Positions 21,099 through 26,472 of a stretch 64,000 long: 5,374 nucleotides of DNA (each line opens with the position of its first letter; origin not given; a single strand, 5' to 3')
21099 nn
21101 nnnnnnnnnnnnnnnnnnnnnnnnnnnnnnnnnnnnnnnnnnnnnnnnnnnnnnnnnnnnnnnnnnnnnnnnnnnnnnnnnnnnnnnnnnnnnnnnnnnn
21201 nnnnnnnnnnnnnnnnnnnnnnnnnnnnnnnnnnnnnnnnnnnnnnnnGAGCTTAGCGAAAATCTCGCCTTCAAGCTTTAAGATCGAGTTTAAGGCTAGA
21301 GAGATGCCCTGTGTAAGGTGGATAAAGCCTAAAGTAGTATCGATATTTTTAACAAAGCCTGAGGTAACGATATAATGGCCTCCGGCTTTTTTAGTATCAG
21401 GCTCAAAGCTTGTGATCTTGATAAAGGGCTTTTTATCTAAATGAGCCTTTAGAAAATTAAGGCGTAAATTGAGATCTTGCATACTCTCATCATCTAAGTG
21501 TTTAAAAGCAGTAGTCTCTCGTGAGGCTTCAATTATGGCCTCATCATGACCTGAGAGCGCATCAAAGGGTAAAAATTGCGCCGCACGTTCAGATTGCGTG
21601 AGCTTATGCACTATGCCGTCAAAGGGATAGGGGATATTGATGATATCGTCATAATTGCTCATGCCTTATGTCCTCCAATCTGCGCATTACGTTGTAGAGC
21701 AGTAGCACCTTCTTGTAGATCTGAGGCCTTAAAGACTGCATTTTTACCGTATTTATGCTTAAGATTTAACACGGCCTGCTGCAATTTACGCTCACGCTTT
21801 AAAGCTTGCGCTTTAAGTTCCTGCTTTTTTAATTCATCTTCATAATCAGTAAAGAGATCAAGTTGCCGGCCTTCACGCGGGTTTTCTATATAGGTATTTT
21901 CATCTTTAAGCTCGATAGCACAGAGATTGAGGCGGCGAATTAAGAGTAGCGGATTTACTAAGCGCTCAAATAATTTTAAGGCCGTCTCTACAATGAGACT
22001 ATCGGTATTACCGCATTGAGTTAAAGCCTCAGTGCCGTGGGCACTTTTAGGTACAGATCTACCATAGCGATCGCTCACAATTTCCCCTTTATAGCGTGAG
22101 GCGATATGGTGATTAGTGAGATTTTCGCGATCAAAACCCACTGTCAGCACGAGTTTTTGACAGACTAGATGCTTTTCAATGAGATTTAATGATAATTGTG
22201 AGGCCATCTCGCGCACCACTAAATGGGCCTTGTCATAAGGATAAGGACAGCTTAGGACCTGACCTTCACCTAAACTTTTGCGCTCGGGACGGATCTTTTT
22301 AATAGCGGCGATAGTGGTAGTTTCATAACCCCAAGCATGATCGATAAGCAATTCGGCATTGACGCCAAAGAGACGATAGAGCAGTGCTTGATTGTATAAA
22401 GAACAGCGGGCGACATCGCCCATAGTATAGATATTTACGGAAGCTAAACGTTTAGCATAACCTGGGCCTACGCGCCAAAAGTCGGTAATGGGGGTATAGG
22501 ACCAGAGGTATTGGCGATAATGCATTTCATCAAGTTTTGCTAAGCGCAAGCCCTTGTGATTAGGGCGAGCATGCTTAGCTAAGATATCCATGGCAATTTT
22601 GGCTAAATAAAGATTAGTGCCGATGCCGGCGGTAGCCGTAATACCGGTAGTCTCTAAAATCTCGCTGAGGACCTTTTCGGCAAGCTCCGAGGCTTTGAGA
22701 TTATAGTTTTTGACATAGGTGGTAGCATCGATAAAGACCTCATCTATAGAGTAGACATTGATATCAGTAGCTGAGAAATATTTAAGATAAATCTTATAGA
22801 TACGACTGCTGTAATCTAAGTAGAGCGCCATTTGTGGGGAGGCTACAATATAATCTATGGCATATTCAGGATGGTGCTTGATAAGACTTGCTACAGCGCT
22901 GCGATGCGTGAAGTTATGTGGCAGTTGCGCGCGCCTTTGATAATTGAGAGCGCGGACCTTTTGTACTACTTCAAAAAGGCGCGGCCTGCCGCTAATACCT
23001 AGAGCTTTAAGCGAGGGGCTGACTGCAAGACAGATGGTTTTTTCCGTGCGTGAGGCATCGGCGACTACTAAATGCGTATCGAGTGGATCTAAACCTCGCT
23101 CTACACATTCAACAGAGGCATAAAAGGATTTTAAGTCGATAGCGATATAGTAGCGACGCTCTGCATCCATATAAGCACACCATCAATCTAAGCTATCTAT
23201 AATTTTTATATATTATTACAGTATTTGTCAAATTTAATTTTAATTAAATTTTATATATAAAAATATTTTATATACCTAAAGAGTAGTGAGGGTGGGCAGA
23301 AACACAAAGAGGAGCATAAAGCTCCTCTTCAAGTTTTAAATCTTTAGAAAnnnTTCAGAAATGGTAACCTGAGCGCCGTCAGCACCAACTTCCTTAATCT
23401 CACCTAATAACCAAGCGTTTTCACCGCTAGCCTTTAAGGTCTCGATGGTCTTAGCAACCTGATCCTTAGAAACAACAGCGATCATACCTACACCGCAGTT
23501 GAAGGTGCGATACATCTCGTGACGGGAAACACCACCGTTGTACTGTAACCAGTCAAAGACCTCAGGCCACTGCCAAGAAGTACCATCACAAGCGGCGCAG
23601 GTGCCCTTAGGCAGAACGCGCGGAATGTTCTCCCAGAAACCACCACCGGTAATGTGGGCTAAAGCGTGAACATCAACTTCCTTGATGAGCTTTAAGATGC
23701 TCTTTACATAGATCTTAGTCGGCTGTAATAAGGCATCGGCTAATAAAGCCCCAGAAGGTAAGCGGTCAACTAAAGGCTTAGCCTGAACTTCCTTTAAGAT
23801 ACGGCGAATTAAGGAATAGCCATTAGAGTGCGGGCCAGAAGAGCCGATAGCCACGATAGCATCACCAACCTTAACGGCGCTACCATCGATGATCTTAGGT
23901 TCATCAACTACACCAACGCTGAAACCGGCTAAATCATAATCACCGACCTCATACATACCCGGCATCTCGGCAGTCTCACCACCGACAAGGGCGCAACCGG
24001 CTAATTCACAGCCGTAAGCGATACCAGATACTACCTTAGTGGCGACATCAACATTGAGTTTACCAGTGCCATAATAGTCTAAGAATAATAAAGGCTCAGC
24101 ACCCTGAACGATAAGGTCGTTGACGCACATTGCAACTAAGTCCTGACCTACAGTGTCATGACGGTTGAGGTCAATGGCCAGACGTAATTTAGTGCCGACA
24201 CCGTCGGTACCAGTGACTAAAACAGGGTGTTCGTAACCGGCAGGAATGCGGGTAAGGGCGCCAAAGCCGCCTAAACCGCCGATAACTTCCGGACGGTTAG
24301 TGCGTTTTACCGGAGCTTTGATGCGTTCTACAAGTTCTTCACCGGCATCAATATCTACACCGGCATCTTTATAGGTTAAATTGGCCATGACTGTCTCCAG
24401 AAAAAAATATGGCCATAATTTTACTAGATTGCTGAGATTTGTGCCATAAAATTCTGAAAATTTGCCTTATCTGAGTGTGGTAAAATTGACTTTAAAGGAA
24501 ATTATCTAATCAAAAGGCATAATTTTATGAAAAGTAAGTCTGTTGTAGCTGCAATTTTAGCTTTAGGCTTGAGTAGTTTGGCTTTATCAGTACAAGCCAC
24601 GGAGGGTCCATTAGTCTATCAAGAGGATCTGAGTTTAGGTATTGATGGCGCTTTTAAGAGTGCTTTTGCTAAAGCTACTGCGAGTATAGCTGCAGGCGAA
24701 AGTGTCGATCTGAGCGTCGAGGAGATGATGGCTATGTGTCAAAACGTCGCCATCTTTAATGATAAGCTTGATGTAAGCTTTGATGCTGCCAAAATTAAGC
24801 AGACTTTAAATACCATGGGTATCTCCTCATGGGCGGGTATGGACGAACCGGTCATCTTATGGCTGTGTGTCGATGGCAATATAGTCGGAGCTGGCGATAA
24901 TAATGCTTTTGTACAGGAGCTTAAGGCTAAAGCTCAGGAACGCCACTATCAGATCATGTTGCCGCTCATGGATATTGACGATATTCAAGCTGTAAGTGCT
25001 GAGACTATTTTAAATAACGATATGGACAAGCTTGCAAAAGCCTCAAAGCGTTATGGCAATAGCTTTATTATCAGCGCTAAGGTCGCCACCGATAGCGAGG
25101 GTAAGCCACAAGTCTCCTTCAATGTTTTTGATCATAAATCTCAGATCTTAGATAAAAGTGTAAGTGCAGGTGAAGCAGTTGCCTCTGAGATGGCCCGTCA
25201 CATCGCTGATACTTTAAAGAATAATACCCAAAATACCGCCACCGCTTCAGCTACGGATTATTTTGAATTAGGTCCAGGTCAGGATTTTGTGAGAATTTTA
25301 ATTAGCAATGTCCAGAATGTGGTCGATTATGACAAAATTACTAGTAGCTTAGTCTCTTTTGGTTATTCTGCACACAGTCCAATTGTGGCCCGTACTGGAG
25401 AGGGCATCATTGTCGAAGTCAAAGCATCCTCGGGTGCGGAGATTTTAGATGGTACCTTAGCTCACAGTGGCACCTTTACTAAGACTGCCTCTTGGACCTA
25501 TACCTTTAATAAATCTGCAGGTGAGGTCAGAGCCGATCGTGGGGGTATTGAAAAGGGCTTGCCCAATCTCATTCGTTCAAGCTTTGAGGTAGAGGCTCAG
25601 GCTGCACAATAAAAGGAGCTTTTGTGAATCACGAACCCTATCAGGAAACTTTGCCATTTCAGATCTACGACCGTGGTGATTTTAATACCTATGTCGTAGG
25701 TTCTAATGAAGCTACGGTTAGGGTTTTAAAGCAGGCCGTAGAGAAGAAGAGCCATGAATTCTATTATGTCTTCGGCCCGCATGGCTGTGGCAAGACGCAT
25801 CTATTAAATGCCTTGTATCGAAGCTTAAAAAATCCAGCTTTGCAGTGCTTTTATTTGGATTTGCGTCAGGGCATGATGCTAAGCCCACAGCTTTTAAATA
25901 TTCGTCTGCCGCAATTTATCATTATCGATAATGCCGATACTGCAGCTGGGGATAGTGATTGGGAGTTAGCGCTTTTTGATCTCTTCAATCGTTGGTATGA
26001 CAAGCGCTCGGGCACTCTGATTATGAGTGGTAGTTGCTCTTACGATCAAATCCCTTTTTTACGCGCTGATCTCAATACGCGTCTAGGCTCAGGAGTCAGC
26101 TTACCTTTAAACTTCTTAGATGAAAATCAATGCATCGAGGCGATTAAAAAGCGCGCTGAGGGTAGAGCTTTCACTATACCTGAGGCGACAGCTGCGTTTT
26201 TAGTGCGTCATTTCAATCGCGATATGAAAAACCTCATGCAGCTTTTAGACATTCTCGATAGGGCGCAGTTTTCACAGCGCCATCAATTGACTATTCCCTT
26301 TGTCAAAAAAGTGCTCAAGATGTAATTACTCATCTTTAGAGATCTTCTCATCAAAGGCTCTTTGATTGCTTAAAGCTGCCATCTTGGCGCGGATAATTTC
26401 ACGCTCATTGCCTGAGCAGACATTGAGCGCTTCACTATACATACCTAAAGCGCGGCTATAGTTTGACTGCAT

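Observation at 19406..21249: EptA/MCR-family phosphoethanolamine transferase in an AT-rich insert, with a palindromic candidate operator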

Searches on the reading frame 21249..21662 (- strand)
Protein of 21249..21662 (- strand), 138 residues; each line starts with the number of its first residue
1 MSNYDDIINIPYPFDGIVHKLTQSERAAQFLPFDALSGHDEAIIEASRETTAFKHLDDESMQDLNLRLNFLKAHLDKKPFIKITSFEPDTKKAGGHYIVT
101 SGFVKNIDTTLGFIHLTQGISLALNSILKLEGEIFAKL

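Call 8: search_protein_families(library=pfam, proteins=[window:21249-21662:-])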
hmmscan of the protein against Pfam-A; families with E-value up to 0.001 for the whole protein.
window:21249-21662:- (138 aa): 0 families

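Call 51: search_protein_families(library=ncbifam, proteins=[window:21249-21662:-], max_evalue=0.01)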
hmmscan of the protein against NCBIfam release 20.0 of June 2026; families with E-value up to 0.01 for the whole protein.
window:21249-21662:- (138 aa): 0 families

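Call 71: search_protein_families(library=pfam, proteins=[window:21249-21662:-], max_evalue=10)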
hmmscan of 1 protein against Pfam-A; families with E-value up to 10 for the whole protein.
window:21249-21662:- (138 aa): 0 families

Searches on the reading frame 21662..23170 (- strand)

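Call 8: search_protein_families(library=pfam, proteins=[window:21662-23170:-])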
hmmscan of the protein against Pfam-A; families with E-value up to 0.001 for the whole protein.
window:21662-23170:- (503 aa): 2 families
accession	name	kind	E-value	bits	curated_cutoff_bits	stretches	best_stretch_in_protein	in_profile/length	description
PF00817.25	IMS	-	1.8e-25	90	23.2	1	11-195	1-148/148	impB/mucB/samB family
PF11799.13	IMS_C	-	5.8e-09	36.8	20.7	1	297-438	1-108/109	impB/mucB/samB family C-terminal domain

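Call 51: search_protein_families(library=ncbifam, proteins=[window:21662-23170:-], max_evalue=0.01)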
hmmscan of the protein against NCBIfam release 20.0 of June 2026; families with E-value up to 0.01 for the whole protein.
window:21662-23170:- (503 aa): 10 families
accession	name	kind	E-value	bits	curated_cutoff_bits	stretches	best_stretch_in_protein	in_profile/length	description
NF002848.0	PRK03103.1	subfamily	1.3e-45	155.6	381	2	106-501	71-408/410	DNA polymerase IV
NF002492.0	PRK01810.1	equivalog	7.7e-27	94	399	1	106-486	77-396/412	DNA polymerase IV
NF002677.0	PRK02406.1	equivalog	7.6e-26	91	256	1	86-355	54-306/357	DNA polymerase IV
NF002751.0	PRK02794.1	equivalog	1.5e-16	60.3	371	1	106-292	102-274/425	DNA polymerase IV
NF003015.0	PRK03858.1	subfamily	4.8e-16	58.8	367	1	106-347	68-292/399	DNA polymerase IV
NF002292.0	PRK01216.1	equivalog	1.3e-15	57.3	339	1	115-258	79-210/351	DNA polymerase IV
NF002882.0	PRK03348.1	equivalog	6.2e-15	54.9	389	1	106-257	71-211/461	DNA polymerase IV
NF002955.0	PRK03609.1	subfamily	1e-14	54.3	431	1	108-257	68-210/422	translesion error-prone DNA polymerase V subunit UmuC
NF002883.0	PRK03352.1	equivalog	2.9e-13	49.7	330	1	114-344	82-291/347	DNA polymerase IV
NF010731.0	PRK14133.1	equivalog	1.4e-12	47.5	362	1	113-354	75-293/352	DNA polymerase IV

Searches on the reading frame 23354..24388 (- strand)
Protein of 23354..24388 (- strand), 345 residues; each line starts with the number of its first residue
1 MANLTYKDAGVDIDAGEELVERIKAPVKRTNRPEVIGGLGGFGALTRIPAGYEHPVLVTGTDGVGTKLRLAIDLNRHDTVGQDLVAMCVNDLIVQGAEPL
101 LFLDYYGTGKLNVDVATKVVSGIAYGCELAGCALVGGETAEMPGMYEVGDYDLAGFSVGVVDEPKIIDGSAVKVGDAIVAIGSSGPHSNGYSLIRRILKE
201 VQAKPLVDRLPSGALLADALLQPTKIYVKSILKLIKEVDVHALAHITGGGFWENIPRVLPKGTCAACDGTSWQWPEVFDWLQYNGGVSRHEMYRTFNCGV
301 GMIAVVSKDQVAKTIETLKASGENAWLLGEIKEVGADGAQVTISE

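Call 8: search_protein_families(library=pfam, proteins=[window:23354-24388:-])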
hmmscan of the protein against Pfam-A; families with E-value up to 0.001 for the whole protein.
window:23354-24388:- (345 aa): 2 families
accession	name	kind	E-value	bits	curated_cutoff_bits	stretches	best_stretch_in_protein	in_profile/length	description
PF02769.27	AIRS_C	-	1.9e-35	122.8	23.1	1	173-339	1-153/156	AIR synthase related protein, C-terminal domain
PF00586.29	AIRS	-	3.1e-22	79.6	24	1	56-161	14-112/112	AIR synthase related protein, N-terminal domain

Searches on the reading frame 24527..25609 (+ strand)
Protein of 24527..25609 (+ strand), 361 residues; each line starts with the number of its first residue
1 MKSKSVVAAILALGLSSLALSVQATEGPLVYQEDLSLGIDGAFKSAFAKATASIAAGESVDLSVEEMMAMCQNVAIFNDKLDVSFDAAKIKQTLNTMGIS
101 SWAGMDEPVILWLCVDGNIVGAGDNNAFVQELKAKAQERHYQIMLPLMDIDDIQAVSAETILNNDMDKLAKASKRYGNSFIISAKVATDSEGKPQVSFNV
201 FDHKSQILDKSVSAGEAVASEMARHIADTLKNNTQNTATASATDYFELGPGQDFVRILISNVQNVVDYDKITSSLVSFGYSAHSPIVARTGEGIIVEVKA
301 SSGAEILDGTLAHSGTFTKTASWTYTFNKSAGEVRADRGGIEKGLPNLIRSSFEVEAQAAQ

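Call 8: search_protein_families(library=pfam, proteins=[window:24527-25609:+])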
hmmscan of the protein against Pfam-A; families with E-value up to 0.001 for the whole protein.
window:24527-25609:+ (361 aa): 1 family
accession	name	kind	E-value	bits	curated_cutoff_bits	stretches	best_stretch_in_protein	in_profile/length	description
PF09839.14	DUF2066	-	9.9e-28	97.5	23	1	79-232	73-230/232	Uncharacterized protein conserved in bacteria (DUF2066)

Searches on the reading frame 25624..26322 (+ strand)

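Call 50: search_protein_families(library=pfam, proteins=[window:25624-26322:+])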
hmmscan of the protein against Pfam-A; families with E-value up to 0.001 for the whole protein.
window:25624-26322:+ (233 aa): 7 families
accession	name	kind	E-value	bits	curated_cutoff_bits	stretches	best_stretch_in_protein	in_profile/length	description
PF22688.2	Hda_lid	-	1e-21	77.1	27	1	168-231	2-65/65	Hda, lid domain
PF00308.24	Bac_DnaA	-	4.7e-08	33.8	23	1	19-77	6-69/162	Bacterial DnaA ATPAse domain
PF01637.24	ATPase_2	-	1.8e-07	31.7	33.2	1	31-82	7-59/225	ATPase domain predominantly from Archaea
PF13401.12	AAA_22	-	3.6e-07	31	27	0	43-87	4-46/130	AAA domain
PF13173.12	AAA_14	-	1.9e-06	28.3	27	1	45-164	3-125/129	AAA domain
PF13191.12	AAA_16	-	3e-05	25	32.6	1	34-88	14-68/167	AAA ATPase domain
PF00004.35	AAA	-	0.0006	20.7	21.2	0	48-111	2-73/131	ATPase family associated with various cellular activities (AAA)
